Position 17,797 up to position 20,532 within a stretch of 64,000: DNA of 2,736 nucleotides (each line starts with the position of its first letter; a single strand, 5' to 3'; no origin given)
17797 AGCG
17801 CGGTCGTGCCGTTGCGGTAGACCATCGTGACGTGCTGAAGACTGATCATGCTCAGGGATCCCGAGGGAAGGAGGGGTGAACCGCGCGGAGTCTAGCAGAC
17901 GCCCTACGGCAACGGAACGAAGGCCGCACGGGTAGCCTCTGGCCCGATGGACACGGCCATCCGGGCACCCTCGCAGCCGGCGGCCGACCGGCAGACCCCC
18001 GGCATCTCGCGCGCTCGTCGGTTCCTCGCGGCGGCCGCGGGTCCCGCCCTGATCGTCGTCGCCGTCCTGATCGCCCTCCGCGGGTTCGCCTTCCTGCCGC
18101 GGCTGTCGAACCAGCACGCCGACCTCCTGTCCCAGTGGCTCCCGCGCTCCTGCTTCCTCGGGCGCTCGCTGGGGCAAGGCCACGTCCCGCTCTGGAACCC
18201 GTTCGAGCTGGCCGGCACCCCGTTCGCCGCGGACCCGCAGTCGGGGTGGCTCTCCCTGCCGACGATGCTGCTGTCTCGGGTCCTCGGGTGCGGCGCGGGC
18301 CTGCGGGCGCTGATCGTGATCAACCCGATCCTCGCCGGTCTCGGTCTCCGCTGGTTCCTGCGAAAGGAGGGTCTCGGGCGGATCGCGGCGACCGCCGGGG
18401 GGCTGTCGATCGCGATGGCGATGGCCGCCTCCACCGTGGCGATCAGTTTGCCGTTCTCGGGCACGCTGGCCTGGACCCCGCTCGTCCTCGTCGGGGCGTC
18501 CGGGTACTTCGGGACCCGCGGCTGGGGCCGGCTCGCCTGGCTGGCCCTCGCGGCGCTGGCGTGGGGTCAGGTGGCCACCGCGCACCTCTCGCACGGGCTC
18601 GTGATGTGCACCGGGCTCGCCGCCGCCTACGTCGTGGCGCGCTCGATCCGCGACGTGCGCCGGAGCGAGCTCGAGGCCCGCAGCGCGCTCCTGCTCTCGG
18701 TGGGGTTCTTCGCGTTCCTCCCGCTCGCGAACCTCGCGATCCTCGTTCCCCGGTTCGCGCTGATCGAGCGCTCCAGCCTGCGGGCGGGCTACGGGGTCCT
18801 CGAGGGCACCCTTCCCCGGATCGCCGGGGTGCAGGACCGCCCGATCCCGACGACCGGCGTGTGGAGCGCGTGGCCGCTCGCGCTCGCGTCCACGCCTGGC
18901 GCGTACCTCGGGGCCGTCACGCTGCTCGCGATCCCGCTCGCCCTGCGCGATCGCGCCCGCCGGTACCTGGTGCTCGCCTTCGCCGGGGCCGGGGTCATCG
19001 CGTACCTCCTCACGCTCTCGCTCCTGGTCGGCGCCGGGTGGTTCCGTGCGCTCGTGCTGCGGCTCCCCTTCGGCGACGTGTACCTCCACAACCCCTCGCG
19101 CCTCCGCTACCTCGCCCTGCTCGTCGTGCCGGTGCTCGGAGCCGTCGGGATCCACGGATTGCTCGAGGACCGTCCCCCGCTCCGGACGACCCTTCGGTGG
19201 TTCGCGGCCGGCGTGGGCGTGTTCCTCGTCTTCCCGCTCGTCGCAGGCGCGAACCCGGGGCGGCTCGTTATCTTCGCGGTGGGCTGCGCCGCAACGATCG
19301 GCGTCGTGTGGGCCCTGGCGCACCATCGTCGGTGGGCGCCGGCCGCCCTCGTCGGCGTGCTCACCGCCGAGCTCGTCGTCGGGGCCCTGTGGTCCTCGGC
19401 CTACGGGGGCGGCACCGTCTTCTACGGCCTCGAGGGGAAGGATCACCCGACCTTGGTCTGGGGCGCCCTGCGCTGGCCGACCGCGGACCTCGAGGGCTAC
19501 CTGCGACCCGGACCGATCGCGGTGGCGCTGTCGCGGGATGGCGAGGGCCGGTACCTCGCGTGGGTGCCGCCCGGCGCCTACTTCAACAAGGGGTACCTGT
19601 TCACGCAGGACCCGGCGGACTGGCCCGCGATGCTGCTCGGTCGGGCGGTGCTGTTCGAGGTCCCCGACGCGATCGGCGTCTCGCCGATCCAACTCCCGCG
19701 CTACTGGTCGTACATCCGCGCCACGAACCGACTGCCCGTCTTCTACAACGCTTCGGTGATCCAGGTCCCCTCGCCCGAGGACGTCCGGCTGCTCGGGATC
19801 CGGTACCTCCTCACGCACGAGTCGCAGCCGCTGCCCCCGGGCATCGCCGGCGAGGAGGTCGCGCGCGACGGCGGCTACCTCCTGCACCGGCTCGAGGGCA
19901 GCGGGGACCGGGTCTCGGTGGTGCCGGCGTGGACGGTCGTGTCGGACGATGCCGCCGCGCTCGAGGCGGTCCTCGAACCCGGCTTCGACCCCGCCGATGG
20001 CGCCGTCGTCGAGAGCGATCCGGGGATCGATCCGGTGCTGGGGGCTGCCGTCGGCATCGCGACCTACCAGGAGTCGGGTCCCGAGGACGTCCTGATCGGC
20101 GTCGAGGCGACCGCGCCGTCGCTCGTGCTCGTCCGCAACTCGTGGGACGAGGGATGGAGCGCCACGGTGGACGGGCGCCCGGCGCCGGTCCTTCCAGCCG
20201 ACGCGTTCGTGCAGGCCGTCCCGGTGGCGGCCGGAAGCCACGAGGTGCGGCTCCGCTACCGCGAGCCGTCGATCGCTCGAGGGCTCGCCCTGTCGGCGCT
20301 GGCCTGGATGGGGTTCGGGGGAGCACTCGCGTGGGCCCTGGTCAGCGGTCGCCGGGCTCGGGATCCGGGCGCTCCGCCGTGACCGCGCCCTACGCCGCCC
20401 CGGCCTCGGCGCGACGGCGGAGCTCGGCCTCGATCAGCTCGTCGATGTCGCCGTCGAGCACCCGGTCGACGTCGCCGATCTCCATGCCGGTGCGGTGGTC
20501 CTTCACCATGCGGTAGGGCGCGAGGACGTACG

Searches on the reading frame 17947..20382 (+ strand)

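Call 31: search_protein_families(library=pfam, proteins=[window:17947-20382:+], max_evalue=0.00001)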
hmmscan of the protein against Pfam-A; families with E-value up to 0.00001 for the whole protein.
window:17947-20382:+ (811 aa): 1 family
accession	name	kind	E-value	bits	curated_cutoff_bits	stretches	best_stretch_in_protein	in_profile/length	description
PF09586.16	YfhO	-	2.7e-06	26.5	28.5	0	734-783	786-835/835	Bacterial membrane protein YfhO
